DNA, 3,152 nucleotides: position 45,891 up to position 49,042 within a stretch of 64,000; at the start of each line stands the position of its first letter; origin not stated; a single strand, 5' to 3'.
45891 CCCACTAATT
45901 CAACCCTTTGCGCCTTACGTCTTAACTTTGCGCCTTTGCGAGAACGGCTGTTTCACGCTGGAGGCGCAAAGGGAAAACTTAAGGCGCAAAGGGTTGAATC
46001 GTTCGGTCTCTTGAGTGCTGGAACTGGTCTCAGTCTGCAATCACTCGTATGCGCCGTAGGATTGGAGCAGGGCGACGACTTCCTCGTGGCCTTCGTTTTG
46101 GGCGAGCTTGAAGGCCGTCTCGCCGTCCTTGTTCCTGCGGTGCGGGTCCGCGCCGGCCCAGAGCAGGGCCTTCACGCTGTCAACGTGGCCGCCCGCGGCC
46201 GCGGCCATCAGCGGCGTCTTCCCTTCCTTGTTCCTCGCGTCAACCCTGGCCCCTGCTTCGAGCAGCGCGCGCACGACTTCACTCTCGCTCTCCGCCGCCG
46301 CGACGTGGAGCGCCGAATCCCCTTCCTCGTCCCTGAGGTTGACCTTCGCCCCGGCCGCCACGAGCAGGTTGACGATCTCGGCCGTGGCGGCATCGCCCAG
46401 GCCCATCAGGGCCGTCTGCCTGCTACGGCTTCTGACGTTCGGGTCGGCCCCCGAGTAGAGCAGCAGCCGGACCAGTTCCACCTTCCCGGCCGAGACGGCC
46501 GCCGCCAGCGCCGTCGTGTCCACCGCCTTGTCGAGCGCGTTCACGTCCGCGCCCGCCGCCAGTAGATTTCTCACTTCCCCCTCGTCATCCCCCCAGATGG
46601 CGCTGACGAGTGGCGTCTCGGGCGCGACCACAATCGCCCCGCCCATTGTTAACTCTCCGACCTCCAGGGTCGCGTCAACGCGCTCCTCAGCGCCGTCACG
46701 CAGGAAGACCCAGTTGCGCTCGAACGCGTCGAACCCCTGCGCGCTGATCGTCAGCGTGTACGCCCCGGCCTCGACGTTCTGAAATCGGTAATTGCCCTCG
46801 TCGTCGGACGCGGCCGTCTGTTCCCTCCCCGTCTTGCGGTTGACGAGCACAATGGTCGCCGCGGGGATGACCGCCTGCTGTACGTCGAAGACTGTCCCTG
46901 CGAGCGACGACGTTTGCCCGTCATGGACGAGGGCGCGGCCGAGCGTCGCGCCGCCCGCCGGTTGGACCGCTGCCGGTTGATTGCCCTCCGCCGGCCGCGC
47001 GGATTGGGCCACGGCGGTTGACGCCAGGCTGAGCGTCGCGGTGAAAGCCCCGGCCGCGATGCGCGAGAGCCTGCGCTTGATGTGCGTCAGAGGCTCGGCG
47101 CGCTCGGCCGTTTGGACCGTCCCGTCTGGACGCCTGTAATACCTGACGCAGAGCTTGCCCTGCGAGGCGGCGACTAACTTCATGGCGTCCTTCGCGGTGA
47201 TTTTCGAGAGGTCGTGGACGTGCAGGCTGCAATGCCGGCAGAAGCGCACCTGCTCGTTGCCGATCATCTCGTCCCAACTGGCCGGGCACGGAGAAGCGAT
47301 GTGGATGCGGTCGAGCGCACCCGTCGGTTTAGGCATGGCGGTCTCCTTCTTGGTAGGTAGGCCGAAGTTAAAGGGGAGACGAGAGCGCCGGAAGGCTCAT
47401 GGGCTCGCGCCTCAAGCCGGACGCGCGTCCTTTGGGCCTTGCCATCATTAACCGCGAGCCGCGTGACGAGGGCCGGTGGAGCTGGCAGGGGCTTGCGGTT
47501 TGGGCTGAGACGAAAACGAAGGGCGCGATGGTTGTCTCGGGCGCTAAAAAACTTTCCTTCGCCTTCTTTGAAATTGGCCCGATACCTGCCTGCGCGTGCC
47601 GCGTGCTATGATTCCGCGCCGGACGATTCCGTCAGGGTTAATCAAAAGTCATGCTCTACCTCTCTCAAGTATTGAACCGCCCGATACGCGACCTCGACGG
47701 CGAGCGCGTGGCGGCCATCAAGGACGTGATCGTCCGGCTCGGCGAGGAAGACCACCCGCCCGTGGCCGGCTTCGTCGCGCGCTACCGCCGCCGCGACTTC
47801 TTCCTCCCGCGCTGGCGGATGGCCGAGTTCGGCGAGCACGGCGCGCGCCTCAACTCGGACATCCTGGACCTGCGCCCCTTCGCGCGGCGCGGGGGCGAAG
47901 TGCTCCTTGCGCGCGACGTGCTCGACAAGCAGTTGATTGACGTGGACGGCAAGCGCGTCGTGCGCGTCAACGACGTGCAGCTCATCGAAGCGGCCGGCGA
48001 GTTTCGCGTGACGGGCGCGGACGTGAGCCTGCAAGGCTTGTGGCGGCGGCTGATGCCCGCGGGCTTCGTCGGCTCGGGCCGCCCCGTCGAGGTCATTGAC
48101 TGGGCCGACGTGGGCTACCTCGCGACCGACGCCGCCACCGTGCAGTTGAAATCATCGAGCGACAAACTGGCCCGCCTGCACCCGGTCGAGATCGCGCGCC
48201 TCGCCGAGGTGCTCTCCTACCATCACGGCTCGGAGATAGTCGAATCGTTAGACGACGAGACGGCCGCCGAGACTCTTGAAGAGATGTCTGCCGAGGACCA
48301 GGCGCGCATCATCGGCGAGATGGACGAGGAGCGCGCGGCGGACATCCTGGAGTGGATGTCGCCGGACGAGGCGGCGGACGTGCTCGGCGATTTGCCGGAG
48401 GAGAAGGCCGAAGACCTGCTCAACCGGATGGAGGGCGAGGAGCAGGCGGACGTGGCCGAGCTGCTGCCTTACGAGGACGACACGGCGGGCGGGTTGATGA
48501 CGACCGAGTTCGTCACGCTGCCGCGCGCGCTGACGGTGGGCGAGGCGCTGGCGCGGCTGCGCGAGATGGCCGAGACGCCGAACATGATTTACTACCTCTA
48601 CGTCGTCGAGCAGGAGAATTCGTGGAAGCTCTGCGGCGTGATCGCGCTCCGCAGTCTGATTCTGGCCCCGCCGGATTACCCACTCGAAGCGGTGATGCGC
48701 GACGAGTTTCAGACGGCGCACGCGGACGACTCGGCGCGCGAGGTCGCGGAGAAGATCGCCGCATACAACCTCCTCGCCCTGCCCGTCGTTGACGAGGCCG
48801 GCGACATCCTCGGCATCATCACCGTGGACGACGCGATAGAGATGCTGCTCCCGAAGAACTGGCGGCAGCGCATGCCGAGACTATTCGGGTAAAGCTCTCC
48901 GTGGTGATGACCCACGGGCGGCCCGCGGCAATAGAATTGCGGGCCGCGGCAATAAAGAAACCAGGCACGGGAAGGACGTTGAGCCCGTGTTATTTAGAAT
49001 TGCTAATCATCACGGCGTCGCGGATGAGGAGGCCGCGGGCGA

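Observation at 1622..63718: About 15 long hairpins with tandem-repetitive arms, almost all abutting stop codons: a dense non-coding element class I cannot name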

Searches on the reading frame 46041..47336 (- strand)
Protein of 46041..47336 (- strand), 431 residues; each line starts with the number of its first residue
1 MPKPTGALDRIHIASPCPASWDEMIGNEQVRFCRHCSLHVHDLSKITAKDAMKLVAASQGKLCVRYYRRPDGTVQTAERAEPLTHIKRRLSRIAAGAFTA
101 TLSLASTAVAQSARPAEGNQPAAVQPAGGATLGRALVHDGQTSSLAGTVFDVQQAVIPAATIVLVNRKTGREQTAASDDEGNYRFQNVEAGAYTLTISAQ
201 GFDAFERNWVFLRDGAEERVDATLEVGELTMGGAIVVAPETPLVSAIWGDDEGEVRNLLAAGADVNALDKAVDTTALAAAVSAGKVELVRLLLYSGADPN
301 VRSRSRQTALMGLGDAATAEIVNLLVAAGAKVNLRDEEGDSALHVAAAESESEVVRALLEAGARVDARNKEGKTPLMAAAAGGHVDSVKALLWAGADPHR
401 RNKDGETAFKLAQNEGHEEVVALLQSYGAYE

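Call 11: search_protein_families(library=pfam, proteins=[window:46041-47336:-])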
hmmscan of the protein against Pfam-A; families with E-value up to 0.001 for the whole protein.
window:46041-47336:- (431 aa): 11 families
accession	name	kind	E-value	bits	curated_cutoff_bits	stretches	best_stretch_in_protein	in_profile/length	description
PF00023.36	Ank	-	1.9e-34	116.2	21.1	3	372-403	2-33/33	Ankyrin repeat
PF12796.13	Ank_2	-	3.6e-32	111.2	27.3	3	318-401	6-89/90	Ankyrin repeats (3 copies)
PF13637.12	Ank_4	-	3.9e-24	84.6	22.7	2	343-392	1-50/50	Ankyrin repeats (many copies)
PF13857.12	Ank_5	-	3.8e-22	78.6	27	1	358-412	1-56/56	Ankyrin repeats (many copies)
PF13620.12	CarboxypepD_reg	-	3.6e-19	69.3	32.3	1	144-225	1-82/82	Carboxypeptidase regulatory-like domain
PF13606.12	Ank_3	-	1.1e-11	44.1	22.3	0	339-366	2-29/30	Ankyrin repeat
PF13715.12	CarbopepD_reg_2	-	5.8e-09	36.3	32.2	1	146-208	2-61/88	CarboxypepD_reg-like domain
PF24521.3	Ank_KRIT1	-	5.4e-08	33.1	80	1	340-415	47-128/149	KRIT1 ankyrin-repeats domain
PF17210.9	SdrD_B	-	9e-05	23.1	29.7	1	151-199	18-66/112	SdrD B-like domain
PF17802.7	SpaA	-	0.00019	22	23.1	1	140-196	10-57/91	Prealbumin-like fold domain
PF23745.1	ANK_LRRK2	-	0.00041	20.6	27.5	0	257-298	49-89/130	LRRK2 ANK repeat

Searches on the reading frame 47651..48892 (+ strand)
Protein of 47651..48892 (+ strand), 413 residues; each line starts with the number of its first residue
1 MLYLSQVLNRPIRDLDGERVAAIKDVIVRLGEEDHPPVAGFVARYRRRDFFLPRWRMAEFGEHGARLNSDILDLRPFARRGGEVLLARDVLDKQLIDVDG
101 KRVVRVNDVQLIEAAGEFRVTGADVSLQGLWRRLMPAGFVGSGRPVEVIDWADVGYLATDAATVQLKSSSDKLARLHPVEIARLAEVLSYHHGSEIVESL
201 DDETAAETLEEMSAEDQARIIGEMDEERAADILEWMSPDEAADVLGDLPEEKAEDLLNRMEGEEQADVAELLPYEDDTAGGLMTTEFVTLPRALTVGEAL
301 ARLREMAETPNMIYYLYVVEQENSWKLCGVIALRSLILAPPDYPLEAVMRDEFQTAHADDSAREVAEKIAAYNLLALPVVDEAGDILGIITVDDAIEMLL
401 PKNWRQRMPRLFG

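Call 11: search_protein_families(library=pfam, proteins=[window:47651-48892:+])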
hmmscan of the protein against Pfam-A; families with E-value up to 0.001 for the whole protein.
window:47651-48892:+ (413 aa): 4 families
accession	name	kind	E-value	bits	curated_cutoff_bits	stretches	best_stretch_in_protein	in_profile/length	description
PF03448.22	MgtE_N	-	3.4e-25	89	25.9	1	176-277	1-102/102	MgtE intracellular N domain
PF00571.33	CBS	-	5.3e-19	68.7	24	2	346-399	2-55/57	CBS domain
PF05239.21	PRC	-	2.7e-09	37.4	21.2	0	2-33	4-35/78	PRC-barrel domain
PF14841.11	FliG_M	-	2.7e-07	31.1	25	1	230-260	17-47/76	FliG middle domain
